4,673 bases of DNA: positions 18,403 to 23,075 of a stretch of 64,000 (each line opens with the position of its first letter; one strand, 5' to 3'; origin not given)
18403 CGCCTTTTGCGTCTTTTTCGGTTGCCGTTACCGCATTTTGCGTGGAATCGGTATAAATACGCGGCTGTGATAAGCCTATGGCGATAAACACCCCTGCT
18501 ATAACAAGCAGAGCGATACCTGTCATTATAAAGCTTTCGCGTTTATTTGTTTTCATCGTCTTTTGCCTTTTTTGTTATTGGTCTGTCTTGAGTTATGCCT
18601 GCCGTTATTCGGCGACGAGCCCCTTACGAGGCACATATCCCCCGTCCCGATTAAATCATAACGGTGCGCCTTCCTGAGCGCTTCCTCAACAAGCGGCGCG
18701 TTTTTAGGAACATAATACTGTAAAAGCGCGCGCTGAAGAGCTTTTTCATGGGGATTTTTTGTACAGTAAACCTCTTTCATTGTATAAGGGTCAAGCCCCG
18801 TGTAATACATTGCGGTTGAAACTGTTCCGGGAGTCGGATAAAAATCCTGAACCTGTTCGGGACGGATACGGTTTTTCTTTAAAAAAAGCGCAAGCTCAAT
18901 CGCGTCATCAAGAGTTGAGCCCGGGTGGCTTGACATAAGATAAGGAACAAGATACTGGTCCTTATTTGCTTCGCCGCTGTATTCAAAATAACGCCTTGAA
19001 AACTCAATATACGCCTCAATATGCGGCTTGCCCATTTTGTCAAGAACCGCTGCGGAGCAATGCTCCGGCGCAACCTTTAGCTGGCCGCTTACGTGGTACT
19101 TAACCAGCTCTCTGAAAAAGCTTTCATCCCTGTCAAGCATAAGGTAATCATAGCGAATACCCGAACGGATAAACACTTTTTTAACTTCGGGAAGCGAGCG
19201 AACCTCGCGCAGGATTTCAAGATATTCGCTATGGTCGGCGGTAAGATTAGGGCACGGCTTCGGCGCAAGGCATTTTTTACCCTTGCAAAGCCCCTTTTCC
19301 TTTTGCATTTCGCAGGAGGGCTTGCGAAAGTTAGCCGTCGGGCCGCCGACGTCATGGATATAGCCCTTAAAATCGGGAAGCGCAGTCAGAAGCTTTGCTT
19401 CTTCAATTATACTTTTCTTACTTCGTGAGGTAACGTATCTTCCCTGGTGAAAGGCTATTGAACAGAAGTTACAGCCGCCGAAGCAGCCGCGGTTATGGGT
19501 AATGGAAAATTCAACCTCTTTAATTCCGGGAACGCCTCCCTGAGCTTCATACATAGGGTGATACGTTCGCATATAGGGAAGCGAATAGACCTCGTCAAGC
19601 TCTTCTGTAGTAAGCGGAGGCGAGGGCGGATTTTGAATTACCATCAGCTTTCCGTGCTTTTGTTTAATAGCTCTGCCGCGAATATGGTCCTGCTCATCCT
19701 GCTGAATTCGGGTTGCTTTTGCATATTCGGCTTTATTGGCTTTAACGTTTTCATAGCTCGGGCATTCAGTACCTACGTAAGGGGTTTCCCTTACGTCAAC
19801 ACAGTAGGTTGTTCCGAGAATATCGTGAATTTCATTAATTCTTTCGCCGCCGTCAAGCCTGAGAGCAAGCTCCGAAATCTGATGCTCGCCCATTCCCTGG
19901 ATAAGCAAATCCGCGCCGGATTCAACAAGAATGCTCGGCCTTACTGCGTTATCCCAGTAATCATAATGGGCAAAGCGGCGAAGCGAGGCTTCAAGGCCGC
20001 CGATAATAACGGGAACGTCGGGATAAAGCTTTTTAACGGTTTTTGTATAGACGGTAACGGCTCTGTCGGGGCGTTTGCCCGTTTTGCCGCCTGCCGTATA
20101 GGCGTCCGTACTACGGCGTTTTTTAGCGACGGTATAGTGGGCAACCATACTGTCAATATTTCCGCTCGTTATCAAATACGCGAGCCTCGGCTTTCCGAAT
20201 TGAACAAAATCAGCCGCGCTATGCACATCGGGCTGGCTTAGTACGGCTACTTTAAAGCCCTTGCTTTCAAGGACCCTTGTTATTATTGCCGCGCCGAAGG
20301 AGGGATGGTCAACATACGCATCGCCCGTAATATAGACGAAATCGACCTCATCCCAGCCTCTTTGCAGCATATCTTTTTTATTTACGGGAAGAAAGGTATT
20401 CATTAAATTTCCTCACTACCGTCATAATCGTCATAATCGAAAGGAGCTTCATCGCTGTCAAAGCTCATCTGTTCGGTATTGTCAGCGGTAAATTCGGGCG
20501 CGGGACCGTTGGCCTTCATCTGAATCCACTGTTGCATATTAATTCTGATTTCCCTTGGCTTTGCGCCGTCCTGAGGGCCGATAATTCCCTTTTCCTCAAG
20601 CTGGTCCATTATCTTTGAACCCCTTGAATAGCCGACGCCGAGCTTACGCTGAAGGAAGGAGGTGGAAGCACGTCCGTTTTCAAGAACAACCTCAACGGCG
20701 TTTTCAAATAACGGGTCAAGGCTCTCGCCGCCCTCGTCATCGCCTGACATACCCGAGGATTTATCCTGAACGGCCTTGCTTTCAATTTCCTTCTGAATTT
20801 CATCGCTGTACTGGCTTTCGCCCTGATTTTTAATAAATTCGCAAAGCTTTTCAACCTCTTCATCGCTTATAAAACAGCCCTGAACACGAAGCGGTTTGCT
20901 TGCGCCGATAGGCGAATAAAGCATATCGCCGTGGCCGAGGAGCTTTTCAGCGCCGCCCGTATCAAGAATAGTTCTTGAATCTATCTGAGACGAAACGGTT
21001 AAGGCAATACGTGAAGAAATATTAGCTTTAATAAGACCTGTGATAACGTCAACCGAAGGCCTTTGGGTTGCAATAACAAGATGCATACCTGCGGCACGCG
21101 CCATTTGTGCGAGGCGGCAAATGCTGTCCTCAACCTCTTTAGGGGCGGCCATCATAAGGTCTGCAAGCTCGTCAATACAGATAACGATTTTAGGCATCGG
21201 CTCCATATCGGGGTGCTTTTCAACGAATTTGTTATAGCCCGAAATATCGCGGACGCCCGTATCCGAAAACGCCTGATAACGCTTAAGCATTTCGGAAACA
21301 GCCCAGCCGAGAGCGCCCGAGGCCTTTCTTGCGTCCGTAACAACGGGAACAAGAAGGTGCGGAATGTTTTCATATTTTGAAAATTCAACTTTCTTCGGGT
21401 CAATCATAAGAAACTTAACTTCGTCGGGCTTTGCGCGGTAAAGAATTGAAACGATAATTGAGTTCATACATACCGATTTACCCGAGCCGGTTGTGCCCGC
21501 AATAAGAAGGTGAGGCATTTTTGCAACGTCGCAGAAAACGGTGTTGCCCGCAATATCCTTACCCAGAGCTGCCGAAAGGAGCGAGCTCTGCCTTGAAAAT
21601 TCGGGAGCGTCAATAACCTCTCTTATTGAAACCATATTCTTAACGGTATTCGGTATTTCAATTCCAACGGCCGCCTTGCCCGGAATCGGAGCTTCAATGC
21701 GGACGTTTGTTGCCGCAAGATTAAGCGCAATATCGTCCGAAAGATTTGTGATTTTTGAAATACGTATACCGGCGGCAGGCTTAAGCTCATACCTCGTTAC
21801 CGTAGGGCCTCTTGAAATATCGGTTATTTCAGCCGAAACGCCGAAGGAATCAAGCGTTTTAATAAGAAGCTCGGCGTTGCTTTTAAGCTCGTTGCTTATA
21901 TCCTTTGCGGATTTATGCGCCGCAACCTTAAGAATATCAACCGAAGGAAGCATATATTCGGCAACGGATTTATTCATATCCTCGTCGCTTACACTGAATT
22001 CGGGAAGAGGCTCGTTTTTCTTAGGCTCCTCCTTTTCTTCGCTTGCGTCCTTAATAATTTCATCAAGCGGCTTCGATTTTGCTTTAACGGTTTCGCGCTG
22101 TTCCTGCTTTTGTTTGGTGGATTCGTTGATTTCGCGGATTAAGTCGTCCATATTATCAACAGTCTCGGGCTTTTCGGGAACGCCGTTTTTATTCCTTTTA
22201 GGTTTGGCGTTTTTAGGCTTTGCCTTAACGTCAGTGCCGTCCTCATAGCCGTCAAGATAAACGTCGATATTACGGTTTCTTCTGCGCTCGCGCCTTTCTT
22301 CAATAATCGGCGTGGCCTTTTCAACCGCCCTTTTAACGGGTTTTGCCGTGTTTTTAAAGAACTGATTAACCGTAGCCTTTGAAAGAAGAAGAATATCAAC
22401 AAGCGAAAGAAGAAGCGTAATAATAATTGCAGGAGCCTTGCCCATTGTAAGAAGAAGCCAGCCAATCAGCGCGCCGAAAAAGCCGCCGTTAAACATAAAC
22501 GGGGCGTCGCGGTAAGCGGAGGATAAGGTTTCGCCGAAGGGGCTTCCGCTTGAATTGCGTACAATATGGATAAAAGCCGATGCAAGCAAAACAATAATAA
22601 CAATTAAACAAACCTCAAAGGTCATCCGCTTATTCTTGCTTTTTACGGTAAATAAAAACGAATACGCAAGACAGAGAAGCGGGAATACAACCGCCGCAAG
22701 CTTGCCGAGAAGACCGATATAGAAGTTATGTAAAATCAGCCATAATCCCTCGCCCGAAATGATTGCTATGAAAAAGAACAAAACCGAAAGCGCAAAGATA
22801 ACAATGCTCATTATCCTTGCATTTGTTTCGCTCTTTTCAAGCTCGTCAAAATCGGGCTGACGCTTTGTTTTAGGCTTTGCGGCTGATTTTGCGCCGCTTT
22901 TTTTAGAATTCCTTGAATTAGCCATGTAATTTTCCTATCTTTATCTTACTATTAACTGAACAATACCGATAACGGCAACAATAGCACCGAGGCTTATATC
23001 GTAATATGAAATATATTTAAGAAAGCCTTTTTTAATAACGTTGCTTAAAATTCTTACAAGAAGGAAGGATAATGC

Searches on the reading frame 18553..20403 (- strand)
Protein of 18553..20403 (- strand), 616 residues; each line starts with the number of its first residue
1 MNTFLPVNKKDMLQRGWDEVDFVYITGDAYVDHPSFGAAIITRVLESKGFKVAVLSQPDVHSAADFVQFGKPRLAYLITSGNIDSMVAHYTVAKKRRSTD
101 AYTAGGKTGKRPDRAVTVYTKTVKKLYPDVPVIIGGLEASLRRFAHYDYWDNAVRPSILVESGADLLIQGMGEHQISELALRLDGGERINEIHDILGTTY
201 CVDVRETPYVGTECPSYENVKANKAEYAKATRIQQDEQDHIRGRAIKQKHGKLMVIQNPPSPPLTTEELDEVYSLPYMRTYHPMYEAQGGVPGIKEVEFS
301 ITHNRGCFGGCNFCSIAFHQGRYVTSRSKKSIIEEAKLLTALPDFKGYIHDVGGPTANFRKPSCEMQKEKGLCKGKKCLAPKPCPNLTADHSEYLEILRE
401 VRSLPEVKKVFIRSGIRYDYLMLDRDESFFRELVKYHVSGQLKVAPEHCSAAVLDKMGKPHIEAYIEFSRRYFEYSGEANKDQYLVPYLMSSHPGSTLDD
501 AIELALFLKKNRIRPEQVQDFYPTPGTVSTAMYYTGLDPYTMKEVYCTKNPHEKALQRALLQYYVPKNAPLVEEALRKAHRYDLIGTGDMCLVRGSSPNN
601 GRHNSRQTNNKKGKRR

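Call 24: search_protein_families(library=pfam, proteins=[window:18553-20403:-], max_evalue=0.00001)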
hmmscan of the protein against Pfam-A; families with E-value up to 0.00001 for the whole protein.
window:18553-20403:- (616 aa): 3 families
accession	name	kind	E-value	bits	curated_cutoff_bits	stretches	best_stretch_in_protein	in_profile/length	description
PF08497.15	Radical_SAM_N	-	1.1e-129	432.5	25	1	4-300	1-301/301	Radical SAM N-terminal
PF11842.13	DUF3362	-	9.7e-28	97.7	27.6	1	516-611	1-106/151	Domain of unknown function (DUF3362)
PF04055.27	Radical_SAM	-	1.5e-08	35.4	29.5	1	301-507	1-165/166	Radical SAM superfamily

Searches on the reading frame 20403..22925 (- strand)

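Call 24: search_protein_families(library=pfam, proteins=[window:20403-22925:-], max_evalue=0.00001)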
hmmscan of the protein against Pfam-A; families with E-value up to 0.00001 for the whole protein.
window:20403-22925:- (840 aa): 4 families
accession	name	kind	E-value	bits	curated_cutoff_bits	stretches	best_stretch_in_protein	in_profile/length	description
PF01580.24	FtsK_SpoIIIE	-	2.2e-68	230.5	24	1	434-625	2-221/221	FtsK/SpoIIIE family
PF17854.6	FtsK_alpha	-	1.9e-33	115.1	22.9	1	326-426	1-101/101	FtsK alpha domain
PF09397.16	FtsK_gamma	-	1.2e-25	89.5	30.6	1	735-795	2-62/63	Ftsk gamma domain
PF01935.23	DUF87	-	1.4e-06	29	23.2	0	462-519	13-68/220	Helicase HerA, central domain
